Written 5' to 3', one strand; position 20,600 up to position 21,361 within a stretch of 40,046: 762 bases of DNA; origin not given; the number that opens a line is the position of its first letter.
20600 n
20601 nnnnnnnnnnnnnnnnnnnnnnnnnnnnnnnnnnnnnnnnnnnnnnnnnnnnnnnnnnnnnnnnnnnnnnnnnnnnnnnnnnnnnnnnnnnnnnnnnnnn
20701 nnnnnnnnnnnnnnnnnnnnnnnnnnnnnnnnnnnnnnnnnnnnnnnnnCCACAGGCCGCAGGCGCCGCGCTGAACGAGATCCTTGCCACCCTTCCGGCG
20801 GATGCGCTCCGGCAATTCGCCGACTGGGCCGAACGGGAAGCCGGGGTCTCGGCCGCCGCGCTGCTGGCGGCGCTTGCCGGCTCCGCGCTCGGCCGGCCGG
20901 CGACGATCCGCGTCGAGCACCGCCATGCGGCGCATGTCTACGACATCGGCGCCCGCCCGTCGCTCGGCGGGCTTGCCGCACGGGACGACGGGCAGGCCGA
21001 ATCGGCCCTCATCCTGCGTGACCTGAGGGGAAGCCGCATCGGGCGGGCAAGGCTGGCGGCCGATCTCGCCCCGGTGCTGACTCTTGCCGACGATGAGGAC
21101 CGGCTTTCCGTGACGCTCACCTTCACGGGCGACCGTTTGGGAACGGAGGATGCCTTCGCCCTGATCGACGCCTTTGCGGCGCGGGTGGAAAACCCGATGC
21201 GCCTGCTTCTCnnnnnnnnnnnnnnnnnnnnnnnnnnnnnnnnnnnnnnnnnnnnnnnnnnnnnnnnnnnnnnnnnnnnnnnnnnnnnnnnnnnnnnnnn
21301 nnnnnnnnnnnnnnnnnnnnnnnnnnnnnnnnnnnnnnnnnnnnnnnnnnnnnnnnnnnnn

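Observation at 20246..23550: Split E2: E3BP-like lipoyl carrier with a dead core plus a lipoyl-less catalytic E2, separated by an aldehyde dehydrogenase gene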

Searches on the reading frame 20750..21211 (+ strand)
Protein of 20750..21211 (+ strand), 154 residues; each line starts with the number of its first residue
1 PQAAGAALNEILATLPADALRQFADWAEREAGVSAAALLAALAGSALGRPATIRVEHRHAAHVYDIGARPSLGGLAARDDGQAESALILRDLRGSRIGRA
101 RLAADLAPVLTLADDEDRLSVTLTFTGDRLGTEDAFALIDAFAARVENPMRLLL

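Call 25: search_solved_structures(query=A2, max_evalue=10, show_alignments=3)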
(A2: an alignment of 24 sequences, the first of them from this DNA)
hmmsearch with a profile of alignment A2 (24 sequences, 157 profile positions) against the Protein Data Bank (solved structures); distinct sequences matched with E-value up to 10: 3.
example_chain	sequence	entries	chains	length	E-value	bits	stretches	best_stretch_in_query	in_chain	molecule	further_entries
7ase_E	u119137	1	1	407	0.27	14.4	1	32-103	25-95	Eukaryotic translation initiation factor 3 subunit E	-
4glp_A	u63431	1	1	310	0.76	12.9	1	12-103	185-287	Monocyte differentiation antigen CD14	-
9f1t_B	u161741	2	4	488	1.7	11.8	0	79-145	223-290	Multicopper oxidase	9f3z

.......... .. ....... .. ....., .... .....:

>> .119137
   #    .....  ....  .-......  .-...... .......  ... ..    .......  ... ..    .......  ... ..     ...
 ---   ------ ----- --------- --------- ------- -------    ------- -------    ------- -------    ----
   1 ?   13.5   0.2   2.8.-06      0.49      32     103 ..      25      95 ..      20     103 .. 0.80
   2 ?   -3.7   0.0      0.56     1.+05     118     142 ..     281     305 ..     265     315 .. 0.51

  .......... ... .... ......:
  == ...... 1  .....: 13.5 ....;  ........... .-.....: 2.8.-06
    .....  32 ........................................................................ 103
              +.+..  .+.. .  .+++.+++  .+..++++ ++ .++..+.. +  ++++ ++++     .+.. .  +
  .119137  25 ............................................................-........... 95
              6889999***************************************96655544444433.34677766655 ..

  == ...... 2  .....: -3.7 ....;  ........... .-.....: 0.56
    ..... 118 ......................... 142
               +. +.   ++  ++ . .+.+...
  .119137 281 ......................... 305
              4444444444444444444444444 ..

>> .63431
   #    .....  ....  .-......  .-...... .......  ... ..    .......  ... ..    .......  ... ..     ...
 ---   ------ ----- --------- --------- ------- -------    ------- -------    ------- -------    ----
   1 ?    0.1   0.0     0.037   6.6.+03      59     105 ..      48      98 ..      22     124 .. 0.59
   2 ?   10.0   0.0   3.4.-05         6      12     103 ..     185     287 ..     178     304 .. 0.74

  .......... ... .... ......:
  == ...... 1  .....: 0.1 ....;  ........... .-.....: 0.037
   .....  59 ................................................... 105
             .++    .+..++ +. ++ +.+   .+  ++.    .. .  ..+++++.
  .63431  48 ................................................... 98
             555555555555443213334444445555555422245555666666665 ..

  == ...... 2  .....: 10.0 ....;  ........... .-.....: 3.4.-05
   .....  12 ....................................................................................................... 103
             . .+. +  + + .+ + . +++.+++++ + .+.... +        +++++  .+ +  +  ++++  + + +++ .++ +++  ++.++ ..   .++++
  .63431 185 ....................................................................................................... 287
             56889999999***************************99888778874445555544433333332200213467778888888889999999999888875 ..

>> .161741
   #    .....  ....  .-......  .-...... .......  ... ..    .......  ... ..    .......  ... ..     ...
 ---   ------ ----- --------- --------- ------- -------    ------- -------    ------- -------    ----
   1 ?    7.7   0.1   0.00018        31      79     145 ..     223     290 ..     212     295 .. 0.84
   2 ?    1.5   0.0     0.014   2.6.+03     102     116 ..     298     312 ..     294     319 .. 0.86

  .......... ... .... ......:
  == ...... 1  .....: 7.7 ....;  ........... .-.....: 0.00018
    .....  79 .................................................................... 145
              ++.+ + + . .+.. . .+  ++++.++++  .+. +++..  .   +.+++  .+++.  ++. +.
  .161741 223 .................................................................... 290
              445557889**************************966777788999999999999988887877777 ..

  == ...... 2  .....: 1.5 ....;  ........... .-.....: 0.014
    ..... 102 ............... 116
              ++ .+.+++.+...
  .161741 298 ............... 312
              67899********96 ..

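Call 26: search_protein_families(library=pfam, alignment_id=A2, max_evalue=10)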
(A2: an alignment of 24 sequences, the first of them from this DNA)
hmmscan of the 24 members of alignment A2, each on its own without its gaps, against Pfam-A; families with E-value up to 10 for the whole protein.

A. member 1, seq(154 aa): 1 family
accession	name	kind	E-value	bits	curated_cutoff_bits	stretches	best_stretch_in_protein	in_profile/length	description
PF07878.17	RHH_5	-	0.0083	16.3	26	1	13-47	6-39/43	CopG-like RHH_1 or ribbon-helix-helix domain, RHH_5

B. families by the number of members that match (of 24 scanned): 4 families
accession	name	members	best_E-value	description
PF20022.4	VMAP-M19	2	0.0022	vWA-MoxR associated protein middle region 19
PF01839.29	FG-GAP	1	0.0012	FG-GAP repeat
PF07878.17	RHH_5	1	0.0083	CopG-like RHH_1 or ribbon-helix-helix domain, RHH_5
PF25034.1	Spectrin_SYNE1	1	0.02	Nesprin-1, spectrin repeats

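Call 64: search_protein_representatives(protein=window:20750-21211:+)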
Query: 154 residues. Proteins with E-value up to 0.001 (for the whole library): 106; up to 1e-10: 17; up to 1e-30: 0. The best 106 are listed.
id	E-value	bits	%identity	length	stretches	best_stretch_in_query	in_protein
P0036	8.3e-26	107.3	50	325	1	2-154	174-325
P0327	1.5e-22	96.7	41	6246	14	94-134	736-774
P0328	2.0e-15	73.6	39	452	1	5-154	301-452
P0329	2.1e-15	73.6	44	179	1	5-154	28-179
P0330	1.5e-14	70.8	39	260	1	8-154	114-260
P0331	6.0e-14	68.8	39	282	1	3-154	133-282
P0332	6.2e-14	68.8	39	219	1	8-154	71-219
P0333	1.5e-13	67.6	41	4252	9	94-135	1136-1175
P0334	2.4e-13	66.9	36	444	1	3-154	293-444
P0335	7.1e-13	65.4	37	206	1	4-154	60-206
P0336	2.1e-12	63.9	34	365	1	9-153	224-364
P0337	2.5e-12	63.6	40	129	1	31-154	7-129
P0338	3.8e-12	63.0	42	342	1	3-154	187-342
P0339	4.1e-12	62.9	36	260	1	7-154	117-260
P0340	1.0e-11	61.6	33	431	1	5-153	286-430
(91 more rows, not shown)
